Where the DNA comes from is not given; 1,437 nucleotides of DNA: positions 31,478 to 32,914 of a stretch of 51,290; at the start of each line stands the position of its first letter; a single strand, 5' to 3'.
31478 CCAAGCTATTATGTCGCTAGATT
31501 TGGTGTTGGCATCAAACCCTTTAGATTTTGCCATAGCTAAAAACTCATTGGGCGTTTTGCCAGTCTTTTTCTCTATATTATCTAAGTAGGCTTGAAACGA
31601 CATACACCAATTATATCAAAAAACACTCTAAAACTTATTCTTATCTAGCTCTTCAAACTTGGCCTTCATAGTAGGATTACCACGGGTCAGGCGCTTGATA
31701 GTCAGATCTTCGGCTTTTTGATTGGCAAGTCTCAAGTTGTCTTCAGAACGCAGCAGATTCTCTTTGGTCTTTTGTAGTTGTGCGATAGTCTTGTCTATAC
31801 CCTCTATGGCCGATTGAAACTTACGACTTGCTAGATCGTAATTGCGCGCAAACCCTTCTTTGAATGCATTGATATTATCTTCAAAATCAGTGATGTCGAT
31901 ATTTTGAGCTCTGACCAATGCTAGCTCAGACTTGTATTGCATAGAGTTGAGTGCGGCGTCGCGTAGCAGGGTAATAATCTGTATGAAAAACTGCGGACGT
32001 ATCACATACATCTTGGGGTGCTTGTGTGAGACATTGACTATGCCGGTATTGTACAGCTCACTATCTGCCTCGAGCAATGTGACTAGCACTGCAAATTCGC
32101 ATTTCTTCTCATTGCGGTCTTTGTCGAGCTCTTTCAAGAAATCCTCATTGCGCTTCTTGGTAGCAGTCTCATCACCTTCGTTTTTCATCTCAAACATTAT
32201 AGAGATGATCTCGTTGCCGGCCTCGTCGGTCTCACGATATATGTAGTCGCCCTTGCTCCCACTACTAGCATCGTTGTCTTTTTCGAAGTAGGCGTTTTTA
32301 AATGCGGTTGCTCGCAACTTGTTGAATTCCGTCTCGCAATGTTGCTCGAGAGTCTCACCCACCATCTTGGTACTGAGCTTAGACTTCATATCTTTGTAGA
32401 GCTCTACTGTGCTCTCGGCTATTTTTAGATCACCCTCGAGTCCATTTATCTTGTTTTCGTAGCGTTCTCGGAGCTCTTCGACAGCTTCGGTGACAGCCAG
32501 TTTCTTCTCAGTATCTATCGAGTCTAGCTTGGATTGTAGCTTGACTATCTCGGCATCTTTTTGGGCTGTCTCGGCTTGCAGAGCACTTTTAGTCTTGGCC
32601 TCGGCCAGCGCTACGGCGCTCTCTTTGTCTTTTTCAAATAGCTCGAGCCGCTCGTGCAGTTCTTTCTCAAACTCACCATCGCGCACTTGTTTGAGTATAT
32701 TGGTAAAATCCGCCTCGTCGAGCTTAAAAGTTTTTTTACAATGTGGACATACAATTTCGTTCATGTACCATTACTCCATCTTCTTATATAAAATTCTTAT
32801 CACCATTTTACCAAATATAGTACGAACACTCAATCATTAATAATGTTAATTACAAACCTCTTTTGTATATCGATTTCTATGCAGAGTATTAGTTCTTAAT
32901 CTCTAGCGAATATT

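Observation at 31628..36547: AT-rich defense-like island: MazG - M.EcoRI-family MTase - DUF262/HNH nuclease - 290-aa unknown - DUF2130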

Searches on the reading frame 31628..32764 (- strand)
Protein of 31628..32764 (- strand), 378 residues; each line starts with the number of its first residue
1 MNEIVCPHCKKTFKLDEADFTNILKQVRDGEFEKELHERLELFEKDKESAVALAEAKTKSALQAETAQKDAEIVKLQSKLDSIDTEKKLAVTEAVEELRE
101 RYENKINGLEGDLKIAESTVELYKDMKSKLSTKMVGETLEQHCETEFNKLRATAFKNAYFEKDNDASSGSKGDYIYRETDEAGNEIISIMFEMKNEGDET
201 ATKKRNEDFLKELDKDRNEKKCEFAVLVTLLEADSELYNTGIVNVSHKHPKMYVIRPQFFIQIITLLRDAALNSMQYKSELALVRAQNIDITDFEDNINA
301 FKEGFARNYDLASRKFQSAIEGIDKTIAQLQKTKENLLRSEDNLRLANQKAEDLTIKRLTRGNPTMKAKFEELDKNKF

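Call 3: search_protein_families(library=pfam, proteins=[window:31628-32764:-], max_evalue=0.01)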
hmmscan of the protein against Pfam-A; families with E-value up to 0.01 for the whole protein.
window:31628-32764:- (378 aa): 1 family
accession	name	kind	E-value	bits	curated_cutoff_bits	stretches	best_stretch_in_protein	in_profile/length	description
PF09903.14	DUF2130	-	4e-84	282.3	26.7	1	104-361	3-254/255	Uncharacterized protein conserved in bacteria (DUF2130)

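Call 4: search_protein_families(library=padloc, proteins=[window:31628-32764:-], max_evalue=0.01)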
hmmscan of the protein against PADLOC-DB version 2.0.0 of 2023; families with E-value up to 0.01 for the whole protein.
window:31628-32764:- (378 aa): 1 family
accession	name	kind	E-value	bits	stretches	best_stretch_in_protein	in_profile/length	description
PDLC00647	ZorA3|ZorA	-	0.0081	12.6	0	31-349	314-529/780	MotA/ExbB/TolQ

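Call 5: search_protein_families(library=ncbifam, proteins=[window:31628-32764:-], max_evalue=0.01)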
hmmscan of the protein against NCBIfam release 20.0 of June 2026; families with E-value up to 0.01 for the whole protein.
window:31628-32764:- (378 aa): 0 families

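Call 10: search_protein_families(library=phrogs, proteins=[window:31628-32764:-], max_evalue=0.01)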
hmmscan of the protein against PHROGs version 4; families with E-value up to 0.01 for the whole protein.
window:31628-32764:- (378 aa): 0 families

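Call 40: find_related_loci(query=window:31628-32764:-, collection=metagenome_contigs, flank=8000)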
Query window:31628-32764:- (378 aa) in metagenome_contigs; peptide patterns used: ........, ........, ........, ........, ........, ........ (x = any residue, [..] = any of these).
600 stretches matched a pattern (row limit reached: there are more); 579 encode a relative of the query (tblastn E <= 1e-3); the best 80 are kept; 80 distinct loci.
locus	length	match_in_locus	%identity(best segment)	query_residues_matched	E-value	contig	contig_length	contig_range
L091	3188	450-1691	69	1-374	0e+0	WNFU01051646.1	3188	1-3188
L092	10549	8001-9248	68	1-376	0e+0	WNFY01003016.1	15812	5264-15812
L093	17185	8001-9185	69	1-377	0e+0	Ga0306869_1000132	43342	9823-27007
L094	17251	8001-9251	68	1-377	0e+0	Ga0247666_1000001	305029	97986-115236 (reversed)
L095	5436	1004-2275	66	1-373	0e+0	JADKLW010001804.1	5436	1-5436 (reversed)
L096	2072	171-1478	64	1-374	0e+0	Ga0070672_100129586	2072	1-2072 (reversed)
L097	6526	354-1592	67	1-373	1e-180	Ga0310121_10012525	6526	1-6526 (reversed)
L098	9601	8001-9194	68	1-373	6e-178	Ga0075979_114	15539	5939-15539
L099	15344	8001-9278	65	1-376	1e-176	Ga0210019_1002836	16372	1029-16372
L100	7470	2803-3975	68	1-373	3e-176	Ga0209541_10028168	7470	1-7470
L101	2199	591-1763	68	1-373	0e+0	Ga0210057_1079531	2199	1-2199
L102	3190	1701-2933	66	1-377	0e+0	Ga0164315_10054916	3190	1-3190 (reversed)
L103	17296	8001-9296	63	1-374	2e-175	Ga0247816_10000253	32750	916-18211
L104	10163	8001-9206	68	1-373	2e-179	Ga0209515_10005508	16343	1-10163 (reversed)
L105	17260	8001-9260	65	1-373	6e-175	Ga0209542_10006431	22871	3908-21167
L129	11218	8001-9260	62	1-373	3e-169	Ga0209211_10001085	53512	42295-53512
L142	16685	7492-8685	65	1-373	8e-168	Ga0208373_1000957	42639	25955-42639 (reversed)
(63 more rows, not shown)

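Call 46: search_protein_families(library=pfam, alignment_id=A3, max_evalue=0.00001)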
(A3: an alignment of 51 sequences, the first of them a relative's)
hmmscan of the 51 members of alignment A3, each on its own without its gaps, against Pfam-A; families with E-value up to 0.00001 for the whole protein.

A. member 1, L092:5859-8000:+ (713 aa): 3 families
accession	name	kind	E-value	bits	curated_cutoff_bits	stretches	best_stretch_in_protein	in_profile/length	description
PF13166.12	AAA_13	-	2.3e-64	218.8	36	1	22-693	13-706/713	AAA domain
PF13175.12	AAA_15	-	2.3e-12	47.7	32.1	1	297-549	154-371/374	AAA ATPase domain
PF13304.12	AAA_21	-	6.9e-07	30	27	0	402-548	190-299/304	AAA domain, putative AbiEii toxin, Type IV TA system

B. families by the number of members that match (of 51 scanned): 68 families (the first 25 are shown)
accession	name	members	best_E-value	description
PF13304.12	AAA_21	7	9e-17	AAA domain, putative AbiEii toxin, Type IV TA system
PF13175.12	AAA_15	5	7e-89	AAA ATPase domain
PF12008.13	EcoR124_C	5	1.1e-70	Type I restriction and modification enzyme - subunit R C terminal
PF18766.7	SWI2_SNF2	5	1.9e-56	SWI2/SNF2 ATPase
PF04851.21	ResIII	5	3.3e-39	Type III restriction enzyme, res subunit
PF22679.2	T1R_D3-like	4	1.9e-60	Type I restriction enzyme subunit R domain 3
PF03235.19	GmrSD_N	4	9.7e-32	GmrSD restriction endonuclease, N-terminal domain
PF00270.35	DEAD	4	4.7e-12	DEAD/DEAH box helicase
PF02463.25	SMC_N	4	1.8e-08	RecF/RecN/SMC N terminal domain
PF20469.4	OLD-like_TOPRIM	3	6.4e-19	Overcoming lysogenization defect protein-like, TOPRIM domain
PF01844.29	HNH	3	1.6e-12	HNH endonuclease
PF13166.12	AAA_13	2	2.3e-64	AAA domain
PF02384.22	N6_Mtase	2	1.8e-42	N-6 DNA Methylase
PF00128.31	Alpha-amylase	2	1.1e-36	Alpha amylase, catalytic domain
PF07669.17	Eco57I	2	5.8e-36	Eco57I restriction-modification methylase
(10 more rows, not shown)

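Call 79: search_protein_families(library=pfam, proteins=[L105:9293-11419:+, L105:4248-5090:+, L129:9376-9978:+, L142:8754-9830:+], max_evalue=0.001)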
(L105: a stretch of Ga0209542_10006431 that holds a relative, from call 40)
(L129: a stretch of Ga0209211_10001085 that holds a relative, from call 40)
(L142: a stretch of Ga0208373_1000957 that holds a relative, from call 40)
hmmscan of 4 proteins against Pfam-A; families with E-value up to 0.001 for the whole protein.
L105:9293-11419:+ (708 aa): 3 families
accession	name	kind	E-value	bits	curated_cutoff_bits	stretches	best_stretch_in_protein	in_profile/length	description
PF03235.19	GmrSD_N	-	7.6e-35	121.3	33.2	1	9-222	2-198/199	GmrSD restriction endonuclease, N-terminal domain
PF07510.16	GmrSD_C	-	1.7e-23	83.5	23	1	414-553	1-137/138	GmrSD restriction endonucleases, C-terminal domain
PF18899.5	DUF5655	-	3.1e-11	43.7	24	1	600-701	11-108/109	Domain of unknown function (DUF5655)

L105:4248-5090:+ (280 aa): 4 families
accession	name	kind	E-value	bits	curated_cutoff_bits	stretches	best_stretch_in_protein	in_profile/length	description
PF01343.23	Peptidase_S49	-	3.9e-29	102.1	24.9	1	121-264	4-147/154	Peptidase family S49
PF25145.1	NfeD1b_N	-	4.7e-08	33.3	40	1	91-209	27-139/189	NfeD1b, N-terminal domain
PF01972.22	SDH_protease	-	5e-05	22.9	31.3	1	79-159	78-155/286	ClpP-like SDH-type serine proteinase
PF00574.28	CLP_protease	-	6.6e-05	23.3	20.2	0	79-146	30-97/182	Clp protease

L129:9376-9978:+ (200 aa): 0 families

L142:8754-9830:+ (358 aa): 3 families
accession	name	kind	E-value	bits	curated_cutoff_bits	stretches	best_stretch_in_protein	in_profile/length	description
PF00483.29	NTP_transferase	-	7.6e-26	91.6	21.2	1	3-281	2-237/245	Nucleotidyl transferase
PF22640.1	ManC_GMP_beta-helix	-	1.4e-19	70.2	27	1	294-349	1-55/55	MannoseP isomerase/GMP-like beta-helix domain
PF12804.13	NTP_transf_3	-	1.3e-07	32.4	27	1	3-114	1-98/160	MobA-like NTP transferase domain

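Call 98: search_protein_families(library=pfam, alignment_id=A6, max_evalue=0.00001)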
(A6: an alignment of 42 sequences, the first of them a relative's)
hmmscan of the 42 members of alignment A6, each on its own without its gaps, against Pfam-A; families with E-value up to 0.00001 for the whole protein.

A. member 1, L093:9271-10599:+ (442 aa): 3 families
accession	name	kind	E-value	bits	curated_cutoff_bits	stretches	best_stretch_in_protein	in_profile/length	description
PF00239.26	Resolvase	-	8.7e-18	65.2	23.3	1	25-169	3-143/145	Resolvase, N terminal domain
PF07508.19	Recombinase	-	5.6e-12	46.2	21.1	1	195-286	1-101/102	Recombinase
PF13408.12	Zn_ribbon_recom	-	9.1e-10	39.2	25.3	1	298-359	2-57/58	Recombinase zinc beta ribbon domain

B. families by the number of members that match (of 42 scanned): 68 families (the first 25 are shown)
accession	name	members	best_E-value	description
PF13304.12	AAA_21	3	4.3e-32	AAA domain, putative AbiEii toxin, Type IV TA system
PF13175.12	AAA_15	2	2.2e-36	AAA ATPase domain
PF13245.12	AAA_19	2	4.1e-10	AAA domain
PF14520.12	HHH_5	2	8.9e-10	Helix-hairpin-helix domain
PF02463.25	SMC_N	2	2.4e-09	RecF/RecN/SMC N terminal domain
PF13604.12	AAA_30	2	1.1e-08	AAA domain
PF13476.12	AAA_23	2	2.3e-06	AAA domain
PF13337.12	BrxL_ATPase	1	7.1e-121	Lon-like protease BrxL-like, ATPase domain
PF13310.11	Virulence_RhuM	1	2.4e-106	Virulence protein RhuM family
PF18911.6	PKD_4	1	9.9e-80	PKD domain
PF01370.27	Epimerase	1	2.1e-52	NAD dependent epimerase/dehydratase family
PF00801.26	PKD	1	2.1e-45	PKD domain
PF20442.3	BrxL_N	1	3.8e-45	BREX system Lon protease-like protein BrxL N-terminal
PF13195.11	DUF4011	1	7.4e-45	Protein of unknown function (DUF4011)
PF11074.14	DUF2779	1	4.1e-41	Domain of unknown function(DUF2779)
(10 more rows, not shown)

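Call 106: search_solved_structures(query=window:31628-32764:-, max_evalue=0.1)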
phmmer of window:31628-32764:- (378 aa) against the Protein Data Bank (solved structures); distinct sequences matched with E-value up to 0.1: 0.
